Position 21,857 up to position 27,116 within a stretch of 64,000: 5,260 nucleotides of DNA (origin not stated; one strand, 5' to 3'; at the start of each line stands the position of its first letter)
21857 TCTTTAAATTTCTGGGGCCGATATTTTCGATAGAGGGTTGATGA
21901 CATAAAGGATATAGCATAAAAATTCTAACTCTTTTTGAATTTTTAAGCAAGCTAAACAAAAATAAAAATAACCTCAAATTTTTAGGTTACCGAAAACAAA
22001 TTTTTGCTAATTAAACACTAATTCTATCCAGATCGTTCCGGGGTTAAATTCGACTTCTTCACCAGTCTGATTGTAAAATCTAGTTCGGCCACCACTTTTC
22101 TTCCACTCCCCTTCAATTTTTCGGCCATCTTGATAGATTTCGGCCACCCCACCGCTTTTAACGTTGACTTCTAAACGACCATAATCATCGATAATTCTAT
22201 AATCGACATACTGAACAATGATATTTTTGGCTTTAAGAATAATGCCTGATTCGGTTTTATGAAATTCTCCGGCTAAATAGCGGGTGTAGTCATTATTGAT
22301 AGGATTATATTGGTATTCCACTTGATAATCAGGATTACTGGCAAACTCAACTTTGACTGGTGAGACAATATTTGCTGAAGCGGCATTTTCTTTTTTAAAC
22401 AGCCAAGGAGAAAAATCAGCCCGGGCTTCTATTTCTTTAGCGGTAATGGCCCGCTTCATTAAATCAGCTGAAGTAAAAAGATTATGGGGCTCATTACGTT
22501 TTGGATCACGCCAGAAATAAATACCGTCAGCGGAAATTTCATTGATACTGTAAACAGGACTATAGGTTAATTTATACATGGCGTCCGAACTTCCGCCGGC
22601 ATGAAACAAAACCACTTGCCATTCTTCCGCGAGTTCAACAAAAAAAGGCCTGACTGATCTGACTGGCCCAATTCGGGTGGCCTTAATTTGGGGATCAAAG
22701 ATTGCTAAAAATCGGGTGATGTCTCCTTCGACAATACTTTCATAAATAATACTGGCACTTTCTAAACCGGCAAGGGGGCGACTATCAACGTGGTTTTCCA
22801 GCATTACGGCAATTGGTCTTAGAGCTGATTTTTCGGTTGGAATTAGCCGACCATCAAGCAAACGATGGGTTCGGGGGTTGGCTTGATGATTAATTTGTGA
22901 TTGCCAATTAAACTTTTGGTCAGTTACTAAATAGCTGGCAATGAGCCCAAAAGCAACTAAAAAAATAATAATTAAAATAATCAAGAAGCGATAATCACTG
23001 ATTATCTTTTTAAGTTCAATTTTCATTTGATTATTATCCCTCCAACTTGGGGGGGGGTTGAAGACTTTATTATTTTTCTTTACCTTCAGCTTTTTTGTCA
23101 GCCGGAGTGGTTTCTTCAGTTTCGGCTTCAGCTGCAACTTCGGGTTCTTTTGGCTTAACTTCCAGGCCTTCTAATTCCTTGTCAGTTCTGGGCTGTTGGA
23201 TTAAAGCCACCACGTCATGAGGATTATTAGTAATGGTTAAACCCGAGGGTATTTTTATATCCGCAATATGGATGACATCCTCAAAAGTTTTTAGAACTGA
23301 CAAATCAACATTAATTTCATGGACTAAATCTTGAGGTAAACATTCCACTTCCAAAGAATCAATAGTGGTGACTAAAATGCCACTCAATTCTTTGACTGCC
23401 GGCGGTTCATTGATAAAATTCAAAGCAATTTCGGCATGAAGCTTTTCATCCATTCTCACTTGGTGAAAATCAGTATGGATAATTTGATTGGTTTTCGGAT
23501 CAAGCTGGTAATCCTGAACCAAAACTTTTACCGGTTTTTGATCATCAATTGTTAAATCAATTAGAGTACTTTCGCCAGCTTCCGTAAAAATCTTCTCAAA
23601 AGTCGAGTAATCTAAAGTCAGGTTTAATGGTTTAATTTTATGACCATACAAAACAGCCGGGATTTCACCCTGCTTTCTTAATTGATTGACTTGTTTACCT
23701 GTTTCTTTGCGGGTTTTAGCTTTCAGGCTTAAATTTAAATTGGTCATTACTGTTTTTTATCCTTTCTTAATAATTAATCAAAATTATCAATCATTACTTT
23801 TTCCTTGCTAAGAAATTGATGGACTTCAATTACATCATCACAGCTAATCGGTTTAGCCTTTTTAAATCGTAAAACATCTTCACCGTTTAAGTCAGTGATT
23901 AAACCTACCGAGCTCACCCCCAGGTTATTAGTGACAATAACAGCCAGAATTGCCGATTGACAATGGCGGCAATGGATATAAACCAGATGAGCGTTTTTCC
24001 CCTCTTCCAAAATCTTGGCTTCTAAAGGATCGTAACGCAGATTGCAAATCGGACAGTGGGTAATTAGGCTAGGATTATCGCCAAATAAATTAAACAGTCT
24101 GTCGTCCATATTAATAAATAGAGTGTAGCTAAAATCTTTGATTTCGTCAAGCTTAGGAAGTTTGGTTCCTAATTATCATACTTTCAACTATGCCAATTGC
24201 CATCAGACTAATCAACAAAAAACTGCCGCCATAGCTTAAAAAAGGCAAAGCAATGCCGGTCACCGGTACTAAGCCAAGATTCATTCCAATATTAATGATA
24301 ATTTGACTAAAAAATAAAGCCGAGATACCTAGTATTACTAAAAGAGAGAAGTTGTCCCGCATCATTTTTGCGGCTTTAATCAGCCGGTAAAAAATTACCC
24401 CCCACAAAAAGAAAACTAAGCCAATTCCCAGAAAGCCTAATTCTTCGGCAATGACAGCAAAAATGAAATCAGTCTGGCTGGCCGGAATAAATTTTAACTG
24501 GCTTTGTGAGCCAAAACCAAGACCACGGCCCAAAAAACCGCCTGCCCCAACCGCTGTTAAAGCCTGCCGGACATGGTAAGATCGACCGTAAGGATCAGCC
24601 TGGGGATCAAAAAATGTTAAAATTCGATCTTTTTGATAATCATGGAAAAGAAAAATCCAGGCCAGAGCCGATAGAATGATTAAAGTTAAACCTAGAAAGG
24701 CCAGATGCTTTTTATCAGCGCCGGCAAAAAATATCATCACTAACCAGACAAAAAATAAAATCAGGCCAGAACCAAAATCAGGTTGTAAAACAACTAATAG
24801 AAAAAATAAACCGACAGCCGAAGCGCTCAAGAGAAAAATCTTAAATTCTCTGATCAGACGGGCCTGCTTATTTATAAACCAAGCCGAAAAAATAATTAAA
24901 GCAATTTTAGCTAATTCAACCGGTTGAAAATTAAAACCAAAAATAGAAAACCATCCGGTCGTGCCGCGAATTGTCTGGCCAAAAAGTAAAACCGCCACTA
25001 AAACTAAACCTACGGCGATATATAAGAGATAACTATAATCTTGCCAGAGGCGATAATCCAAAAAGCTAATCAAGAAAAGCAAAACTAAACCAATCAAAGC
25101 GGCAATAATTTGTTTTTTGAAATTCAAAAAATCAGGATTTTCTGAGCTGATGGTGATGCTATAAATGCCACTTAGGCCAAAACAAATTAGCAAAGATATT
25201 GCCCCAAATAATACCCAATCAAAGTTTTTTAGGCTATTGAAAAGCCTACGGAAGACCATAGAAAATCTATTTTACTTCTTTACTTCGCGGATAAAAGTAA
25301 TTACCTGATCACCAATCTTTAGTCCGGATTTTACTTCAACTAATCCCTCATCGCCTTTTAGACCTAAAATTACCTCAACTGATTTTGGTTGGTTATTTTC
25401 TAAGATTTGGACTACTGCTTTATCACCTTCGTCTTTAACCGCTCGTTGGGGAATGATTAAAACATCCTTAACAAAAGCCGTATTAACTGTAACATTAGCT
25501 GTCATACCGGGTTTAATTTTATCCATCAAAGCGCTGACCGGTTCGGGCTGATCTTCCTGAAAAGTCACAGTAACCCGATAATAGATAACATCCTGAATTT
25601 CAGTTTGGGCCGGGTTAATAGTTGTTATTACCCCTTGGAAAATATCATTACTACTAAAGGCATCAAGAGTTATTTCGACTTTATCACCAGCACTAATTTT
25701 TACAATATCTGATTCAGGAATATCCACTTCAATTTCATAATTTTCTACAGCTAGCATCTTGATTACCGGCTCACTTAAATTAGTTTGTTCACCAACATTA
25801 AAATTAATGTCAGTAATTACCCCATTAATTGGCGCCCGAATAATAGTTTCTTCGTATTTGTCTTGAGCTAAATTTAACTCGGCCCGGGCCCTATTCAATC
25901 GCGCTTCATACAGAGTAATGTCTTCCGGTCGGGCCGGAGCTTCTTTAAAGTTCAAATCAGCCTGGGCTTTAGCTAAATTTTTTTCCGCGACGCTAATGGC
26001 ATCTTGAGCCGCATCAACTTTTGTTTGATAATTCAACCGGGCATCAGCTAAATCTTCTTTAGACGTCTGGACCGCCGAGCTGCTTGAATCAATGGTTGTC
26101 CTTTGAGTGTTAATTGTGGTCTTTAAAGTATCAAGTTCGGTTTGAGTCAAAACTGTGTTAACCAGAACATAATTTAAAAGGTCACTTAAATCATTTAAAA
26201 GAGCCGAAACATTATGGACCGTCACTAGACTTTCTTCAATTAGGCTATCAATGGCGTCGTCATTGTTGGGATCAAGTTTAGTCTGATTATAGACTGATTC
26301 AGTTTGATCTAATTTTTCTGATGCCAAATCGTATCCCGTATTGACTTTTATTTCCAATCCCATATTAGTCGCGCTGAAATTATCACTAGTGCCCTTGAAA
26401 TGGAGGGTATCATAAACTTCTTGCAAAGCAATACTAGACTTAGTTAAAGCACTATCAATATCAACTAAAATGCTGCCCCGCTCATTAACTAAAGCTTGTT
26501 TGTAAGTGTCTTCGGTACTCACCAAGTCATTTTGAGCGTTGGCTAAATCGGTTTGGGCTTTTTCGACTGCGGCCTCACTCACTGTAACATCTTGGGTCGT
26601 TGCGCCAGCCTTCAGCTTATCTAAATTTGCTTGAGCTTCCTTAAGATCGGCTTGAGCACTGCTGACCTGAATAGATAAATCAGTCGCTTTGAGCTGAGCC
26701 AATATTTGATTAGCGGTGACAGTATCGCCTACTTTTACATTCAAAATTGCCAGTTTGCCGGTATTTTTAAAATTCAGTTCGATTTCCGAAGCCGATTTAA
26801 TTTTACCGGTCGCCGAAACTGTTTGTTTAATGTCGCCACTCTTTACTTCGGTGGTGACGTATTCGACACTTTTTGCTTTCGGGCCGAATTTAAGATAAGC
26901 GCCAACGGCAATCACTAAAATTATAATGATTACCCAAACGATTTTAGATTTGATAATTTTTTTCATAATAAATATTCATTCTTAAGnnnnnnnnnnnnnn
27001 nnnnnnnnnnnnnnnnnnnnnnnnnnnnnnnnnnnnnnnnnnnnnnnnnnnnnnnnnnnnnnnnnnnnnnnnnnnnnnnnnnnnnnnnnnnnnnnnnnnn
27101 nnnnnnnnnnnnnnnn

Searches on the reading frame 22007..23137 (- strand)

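Call 20: search_protein_families(library=pfam, proteins=[window:22007-23137:-], max_evalue=0.001)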
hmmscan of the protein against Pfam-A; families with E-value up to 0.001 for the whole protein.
window:22007-23137:- (376 aa): 2 families
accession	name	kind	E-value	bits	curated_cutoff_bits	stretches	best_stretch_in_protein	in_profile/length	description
PF11258.13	DUF3048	-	3.5e-41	141.2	25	1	99-236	7-147/148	Protein of unknown function (DUF3048) N-terminal domain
PF17479.7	DUF3048_C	-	3.1e-23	82.7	25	1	262-371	2-114/114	Protein of unknown function (DUF3048) C-terminal domain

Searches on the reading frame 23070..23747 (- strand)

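Call 20: search_protein_families(library=pfam, proteins=[window:23070-23747:-], max_evalue=0.001)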
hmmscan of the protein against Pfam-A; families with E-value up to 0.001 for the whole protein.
window:23070-23747:- (225 aa): 2 families
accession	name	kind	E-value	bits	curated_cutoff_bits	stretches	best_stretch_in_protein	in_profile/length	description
PF01386.24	Ribosomal_L25p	-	1.4e-23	83.6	23.6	1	8-94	1-82/82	Ribosomal L25p family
PF14693.11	Ribosomal_TL5_C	-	5.4e-19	68.8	27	1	102-187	1-84/84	Ribosomal protein TL5, C-terminal domain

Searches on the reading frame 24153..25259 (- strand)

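Call 20: search_protein_families(library=pfam, proteins=[window:24153-25259:-], max_evalue=0.001)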
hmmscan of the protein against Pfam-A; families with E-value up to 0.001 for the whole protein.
window:24153-25259:- (368 aa): 1 family
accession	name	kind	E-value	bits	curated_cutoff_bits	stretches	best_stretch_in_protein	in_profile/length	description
PF01098.24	FTSW_RODA_SPOVE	-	1e-92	311.3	26.4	1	15-361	8-350/356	Cell cycle protein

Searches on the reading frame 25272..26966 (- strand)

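Call 20: search_protein_families(library=pfam, proteins=[window:25272-26966:-], max_evalue=0.001)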
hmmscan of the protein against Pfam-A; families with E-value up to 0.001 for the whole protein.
window:25272-26966:- (564 aa): 4 families
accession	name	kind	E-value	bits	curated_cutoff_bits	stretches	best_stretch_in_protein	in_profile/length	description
PF13437.12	HlyD_3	-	3.8e-13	50.5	22.2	1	376-473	2-99/106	HlyD family secretion protein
PF16576.10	HlyD_D23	-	4e-12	46.3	30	1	325-453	50-187/214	Barrel-sandwich domain of CusB or HlyD membrane-fusion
PF00364.28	Biotin_lipoyl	-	4.3e-05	23.7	22.1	0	75-103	19-47/73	Biotin-requiring enzyme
PF00529.27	CusB_dom_1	-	0.00019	22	26.5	0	15-454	12-41/89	Cation efflux system protein CusB domain 1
